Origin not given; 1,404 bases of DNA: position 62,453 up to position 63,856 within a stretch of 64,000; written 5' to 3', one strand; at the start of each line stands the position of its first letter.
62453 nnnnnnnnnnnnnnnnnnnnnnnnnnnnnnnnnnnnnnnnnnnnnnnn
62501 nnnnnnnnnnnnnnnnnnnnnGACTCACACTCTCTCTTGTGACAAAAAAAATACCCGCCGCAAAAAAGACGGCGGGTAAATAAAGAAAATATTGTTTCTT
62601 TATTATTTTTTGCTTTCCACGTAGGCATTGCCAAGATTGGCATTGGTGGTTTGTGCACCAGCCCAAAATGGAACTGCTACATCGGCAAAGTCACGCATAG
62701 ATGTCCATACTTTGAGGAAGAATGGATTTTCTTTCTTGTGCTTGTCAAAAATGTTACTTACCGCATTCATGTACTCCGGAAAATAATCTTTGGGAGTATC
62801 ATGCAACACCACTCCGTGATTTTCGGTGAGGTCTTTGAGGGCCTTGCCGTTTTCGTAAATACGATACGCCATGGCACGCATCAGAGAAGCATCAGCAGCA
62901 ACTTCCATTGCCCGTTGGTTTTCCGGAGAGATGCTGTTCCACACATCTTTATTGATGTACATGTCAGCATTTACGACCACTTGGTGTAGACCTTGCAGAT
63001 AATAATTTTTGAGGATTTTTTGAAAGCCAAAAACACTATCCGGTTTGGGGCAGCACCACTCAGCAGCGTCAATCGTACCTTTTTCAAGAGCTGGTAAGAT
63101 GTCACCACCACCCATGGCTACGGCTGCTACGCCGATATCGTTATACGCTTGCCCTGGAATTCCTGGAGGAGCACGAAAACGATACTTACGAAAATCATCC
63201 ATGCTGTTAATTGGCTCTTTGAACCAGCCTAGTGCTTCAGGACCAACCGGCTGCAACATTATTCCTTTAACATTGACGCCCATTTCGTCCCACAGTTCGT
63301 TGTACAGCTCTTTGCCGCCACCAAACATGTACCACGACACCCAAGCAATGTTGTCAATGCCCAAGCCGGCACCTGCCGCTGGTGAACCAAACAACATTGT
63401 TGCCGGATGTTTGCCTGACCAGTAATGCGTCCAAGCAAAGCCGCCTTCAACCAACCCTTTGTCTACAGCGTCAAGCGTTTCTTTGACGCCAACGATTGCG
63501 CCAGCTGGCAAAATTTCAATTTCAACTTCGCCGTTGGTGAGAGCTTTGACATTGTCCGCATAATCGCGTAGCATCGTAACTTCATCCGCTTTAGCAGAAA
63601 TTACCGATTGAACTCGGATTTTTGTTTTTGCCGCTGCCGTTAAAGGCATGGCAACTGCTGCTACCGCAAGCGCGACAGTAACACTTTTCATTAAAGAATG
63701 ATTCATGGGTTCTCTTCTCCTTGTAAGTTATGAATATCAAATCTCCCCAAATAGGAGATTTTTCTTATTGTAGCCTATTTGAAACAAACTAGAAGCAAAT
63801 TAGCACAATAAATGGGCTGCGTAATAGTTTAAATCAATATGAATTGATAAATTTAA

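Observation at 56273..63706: Seven-gene TRAP-transporter/dehydrogenase operon matching the DHPS (2,3-dihydroxypropane-1-sulfonate) catabolic gene set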

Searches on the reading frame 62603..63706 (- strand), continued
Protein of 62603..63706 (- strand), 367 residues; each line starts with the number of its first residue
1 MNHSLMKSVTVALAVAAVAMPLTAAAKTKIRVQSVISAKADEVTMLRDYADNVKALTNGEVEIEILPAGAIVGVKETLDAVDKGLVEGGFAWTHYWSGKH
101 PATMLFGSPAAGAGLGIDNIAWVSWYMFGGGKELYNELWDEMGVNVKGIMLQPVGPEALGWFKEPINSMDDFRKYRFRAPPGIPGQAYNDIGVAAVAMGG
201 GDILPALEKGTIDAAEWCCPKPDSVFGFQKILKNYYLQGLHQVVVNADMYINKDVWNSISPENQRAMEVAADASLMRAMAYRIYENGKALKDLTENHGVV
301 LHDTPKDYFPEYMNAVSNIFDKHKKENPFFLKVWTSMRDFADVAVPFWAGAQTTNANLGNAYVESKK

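Call 64: list_cluster_members(proteins=[L100:6155-7246:+, L104:8393-9496:+, L102:9-1112:+])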
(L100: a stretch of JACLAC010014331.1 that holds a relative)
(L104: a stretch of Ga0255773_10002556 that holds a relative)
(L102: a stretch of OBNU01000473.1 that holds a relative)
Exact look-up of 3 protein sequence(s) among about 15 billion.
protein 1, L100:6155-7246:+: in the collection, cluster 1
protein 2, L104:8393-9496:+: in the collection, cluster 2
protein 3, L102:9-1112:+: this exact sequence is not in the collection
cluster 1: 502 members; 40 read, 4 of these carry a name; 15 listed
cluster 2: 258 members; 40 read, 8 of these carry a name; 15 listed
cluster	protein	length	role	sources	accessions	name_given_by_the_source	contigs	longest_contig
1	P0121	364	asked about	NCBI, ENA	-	-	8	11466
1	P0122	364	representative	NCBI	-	-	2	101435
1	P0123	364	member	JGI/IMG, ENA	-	TRAP-type mannitol/chloroaromatic compound transport system substrate-binding protein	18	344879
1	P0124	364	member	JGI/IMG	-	TRAP-type mannitol/chloroaromatic compound transport system substrate-binding protein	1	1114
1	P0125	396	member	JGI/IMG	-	TRAP-type mannitol/chloroaromatic compound transport system substrate-binding protein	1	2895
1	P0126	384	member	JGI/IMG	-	TRAP-type mannitol/chloroaromatic compound transport system substrate-binding protein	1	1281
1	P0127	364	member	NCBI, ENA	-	-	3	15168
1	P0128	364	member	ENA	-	-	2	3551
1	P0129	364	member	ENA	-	-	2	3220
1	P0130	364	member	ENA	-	-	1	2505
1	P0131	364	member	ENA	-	-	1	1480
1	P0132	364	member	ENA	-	-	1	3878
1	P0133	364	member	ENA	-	-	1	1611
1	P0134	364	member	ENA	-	-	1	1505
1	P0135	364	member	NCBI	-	-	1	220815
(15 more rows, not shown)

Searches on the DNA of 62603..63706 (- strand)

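Call 76: search_rna_families(source=L001, start=9000, end=17600, threshold=evalue, max_evalue=0.1)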
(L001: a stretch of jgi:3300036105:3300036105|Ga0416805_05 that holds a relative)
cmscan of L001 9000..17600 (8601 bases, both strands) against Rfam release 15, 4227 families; matches with E-value up to 0.1: 1.
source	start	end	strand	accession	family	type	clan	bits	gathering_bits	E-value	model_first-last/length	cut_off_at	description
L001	11071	11163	+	RF02837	anti-hemB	Gene; sRNA;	-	23.3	49.5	0.053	1-81/81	no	Burkholderia RNA 7 (anti-hemB)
